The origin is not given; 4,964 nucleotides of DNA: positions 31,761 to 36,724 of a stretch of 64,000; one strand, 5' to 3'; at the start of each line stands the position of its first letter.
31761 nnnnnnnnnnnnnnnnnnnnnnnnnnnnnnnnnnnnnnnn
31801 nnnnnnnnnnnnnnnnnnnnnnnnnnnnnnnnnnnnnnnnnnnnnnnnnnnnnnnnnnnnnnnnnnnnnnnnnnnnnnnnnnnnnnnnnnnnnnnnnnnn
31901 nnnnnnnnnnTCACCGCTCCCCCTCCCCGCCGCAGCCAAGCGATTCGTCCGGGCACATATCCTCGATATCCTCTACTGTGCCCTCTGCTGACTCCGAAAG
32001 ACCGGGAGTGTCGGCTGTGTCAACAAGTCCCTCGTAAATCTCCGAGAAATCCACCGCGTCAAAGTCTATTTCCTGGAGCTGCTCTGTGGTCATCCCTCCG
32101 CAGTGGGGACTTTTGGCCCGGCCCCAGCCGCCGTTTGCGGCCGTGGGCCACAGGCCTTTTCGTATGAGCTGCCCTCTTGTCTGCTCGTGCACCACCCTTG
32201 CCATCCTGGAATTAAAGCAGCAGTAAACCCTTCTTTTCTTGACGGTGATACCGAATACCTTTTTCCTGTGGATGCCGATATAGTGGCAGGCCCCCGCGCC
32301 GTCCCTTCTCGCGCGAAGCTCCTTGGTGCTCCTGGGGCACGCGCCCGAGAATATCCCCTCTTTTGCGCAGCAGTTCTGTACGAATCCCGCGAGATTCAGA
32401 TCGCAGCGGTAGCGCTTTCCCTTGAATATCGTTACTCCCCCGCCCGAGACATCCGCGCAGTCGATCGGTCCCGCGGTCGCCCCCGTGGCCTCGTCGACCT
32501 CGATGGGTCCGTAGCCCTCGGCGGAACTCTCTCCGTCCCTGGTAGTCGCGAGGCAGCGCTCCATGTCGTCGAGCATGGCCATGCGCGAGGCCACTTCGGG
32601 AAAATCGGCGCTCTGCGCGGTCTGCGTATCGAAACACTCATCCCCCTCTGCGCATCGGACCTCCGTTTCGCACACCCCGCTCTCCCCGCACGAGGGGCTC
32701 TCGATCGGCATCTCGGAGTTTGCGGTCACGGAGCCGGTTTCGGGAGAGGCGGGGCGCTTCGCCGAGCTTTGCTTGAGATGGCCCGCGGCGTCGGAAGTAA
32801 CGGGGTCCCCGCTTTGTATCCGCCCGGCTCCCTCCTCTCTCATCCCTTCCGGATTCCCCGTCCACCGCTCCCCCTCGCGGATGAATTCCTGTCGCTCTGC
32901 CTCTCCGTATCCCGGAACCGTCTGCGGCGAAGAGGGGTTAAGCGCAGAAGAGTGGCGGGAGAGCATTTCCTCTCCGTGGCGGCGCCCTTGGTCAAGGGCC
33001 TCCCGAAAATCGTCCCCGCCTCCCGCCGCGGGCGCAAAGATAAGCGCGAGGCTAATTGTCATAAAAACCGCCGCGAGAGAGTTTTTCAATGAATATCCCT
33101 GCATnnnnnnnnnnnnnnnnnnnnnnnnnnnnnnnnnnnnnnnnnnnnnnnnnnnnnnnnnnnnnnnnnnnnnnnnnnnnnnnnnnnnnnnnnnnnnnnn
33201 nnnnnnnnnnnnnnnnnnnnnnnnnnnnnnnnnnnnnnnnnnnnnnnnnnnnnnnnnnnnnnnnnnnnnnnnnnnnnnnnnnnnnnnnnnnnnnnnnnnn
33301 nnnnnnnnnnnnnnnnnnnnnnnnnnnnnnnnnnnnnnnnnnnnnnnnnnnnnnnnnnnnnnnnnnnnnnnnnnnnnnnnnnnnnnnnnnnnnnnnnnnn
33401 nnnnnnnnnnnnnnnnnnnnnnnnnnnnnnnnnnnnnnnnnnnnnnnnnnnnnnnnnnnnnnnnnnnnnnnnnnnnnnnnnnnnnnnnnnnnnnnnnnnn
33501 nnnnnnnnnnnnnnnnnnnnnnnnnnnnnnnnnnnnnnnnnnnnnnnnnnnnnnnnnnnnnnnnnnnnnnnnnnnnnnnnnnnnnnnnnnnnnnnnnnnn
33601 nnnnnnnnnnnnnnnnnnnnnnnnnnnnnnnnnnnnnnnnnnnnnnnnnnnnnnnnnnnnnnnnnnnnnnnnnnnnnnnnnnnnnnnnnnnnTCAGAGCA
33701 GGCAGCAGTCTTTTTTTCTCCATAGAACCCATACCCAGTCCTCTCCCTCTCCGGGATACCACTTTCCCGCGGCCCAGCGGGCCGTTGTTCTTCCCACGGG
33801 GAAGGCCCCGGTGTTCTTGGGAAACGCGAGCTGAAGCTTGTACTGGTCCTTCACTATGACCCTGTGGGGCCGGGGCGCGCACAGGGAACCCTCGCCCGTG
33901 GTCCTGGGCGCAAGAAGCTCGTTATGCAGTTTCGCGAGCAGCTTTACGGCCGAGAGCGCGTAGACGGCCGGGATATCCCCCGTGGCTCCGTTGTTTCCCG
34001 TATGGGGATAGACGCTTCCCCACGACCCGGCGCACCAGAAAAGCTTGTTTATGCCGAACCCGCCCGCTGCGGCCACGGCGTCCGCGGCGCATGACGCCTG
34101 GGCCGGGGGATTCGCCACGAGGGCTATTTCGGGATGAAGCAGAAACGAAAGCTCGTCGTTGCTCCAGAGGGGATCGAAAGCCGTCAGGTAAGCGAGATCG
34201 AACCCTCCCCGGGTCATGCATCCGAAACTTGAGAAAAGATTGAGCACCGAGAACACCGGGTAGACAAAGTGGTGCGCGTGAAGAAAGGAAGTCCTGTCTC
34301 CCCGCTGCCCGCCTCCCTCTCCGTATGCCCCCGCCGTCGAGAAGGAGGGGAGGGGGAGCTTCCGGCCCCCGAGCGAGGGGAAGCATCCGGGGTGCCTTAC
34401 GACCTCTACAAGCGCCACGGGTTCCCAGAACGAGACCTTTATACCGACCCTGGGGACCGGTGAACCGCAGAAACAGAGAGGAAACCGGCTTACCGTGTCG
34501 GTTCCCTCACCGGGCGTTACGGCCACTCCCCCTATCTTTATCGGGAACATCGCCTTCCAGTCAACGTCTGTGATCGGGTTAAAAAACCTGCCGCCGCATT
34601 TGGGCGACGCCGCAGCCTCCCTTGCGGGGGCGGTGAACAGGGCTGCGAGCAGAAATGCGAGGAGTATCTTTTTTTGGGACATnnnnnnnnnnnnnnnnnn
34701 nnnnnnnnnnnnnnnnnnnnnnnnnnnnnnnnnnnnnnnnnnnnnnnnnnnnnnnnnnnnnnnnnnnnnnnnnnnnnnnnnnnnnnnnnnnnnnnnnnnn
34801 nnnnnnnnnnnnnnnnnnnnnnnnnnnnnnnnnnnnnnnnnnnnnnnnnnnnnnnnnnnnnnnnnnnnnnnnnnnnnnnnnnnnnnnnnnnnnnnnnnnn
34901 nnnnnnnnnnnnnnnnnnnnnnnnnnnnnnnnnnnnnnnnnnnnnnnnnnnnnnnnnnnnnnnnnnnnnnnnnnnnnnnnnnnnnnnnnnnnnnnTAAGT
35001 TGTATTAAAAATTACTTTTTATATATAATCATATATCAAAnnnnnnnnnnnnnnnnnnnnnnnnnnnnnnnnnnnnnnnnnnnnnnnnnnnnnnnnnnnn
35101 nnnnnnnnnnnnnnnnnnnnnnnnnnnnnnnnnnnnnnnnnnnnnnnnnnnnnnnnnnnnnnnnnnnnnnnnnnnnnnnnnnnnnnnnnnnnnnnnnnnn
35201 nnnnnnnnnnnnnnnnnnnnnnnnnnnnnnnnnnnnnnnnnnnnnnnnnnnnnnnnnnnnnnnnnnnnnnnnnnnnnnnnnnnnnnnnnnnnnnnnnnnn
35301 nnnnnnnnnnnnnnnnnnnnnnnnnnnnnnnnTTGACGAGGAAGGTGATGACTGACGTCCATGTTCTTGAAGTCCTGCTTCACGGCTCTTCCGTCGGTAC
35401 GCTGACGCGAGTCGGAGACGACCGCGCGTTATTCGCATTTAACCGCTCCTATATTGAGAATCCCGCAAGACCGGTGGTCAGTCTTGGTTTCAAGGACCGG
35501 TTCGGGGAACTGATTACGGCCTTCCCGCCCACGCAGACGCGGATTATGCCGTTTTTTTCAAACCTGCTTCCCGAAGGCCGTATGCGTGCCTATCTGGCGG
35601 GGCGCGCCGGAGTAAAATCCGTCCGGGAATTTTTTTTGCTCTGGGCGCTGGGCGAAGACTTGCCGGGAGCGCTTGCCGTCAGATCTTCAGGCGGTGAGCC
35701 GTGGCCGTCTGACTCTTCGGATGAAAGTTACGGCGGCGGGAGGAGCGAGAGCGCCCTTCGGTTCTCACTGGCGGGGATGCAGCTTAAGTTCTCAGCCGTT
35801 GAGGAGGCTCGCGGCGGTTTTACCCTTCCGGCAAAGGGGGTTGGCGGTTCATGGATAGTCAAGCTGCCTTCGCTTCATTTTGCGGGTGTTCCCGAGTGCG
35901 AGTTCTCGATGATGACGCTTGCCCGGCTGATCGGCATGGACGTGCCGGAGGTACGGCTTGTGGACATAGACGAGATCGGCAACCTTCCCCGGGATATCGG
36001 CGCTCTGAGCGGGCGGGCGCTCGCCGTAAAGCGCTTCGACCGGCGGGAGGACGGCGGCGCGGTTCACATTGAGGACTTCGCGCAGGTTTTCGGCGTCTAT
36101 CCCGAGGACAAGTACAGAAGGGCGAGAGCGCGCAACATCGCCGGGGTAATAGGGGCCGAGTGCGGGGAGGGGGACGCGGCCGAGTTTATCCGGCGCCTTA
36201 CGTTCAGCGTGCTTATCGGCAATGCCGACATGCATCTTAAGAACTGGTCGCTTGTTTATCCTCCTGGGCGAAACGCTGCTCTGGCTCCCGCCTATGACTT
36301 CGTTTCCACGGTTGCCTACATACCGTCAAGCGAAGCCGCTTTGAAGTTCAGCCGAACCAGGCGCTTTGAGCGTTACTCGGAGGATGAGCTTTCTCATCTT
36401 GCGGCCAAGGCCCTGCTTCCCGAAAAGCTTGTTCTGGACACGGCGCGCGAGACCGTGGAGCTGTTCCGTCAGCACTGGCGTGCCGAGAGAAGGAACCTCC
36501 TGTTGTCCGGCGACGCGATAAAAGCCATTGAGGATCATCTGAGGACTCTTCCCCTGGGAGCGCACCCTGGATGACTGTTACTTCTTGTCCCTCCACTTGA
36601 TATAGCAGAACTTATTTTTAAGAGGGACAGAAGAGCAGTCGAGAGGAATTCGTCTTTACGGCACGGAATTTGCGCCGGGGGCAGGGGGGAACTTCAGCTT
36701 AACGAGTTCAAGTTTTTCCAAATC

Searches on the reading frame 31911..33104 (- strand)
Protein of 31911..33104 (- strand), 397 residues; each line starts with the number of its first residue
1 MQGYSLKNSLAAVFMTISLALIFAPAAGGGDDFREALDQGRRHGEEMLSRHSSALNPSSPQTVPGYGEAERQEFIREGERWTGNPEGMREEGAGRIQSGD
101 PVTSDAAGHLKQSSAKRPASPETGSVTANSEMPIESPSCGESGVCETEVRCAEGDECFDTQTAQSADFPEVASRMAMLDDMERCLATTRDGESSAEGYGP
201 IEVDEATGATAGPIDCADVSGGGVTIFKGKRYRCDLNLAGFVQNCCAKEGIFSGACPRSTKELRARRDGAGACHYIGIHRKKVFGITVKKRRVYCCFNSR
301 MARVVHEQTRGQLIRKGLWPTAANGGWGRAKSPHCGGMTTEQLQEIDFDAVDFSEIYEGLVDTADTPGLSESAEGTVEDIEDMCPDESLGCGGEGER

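Call 45: search_protein_families(library=pfam, proteins=[window:31911-33104:-], max_evalue=0.001)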
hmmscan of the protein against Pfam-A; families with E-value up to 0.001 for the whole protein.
window:31911-33104:- (397 aa): 1 family
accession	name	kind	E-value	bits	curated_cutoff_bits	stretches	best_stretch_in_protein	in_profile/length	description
PF06986.16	F_T4SS_TraN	-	9.5e-28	97.9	23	1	218-339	126-240/240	F-type Type IV secretion system, TraN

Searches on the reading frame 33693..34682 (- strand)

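Call 45: search_protein_families(library=pfam, proteins=[window:33693-34682:-], max_evalue=0.001)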
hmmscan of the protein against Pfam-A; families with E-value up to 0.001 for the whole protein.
window:33693-34682:- (329 aa): 1 family
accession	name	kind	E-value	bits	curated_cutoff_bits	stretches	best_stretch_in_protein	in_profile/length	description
PF06834.16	TraU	-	3.3e-97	326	26.5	1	31-328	1-305/306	TraU protein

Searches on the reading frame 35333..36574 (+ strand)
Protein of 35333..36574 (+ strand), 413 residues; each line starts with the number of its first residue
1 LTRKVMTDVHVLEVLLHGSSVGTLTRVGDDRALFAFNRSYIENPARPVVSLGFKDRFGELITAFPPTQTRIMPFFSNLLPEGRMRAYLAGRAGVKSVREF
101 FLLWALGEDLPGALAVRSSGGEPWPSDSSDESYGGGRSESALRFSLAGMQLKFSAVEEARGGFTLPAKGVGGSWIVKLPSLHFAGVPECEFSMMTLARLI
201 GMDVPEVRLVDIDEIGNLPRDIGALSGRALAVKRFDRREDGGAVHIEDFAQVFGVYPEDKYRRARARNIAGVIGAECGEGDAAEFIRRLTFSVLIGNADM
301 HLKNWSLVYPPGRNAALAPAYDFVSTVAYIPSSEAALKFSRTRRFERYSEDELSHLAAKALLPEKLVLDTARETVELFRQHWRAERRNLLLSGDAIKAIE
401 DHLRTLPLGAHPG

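Call 45: search_protein_families(library=pfam, proteins=[window:35333-36574:+], max_evalue=0.001)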
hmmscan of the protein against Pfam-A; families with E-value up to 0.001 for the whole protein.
window:35333-36574:+ (413 aa): 2 families
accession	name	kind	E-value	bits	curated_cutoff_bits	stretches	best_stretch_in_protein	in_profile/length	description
PF07804.18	HipA_C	-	1.4e-45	156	30.5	1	144-382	1-213/213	HipA-like C-terminal domain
PF13657.11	Couple_hipA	-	1.7e-21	77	22.5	1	12-116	1-98/99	HipA N-terminal domain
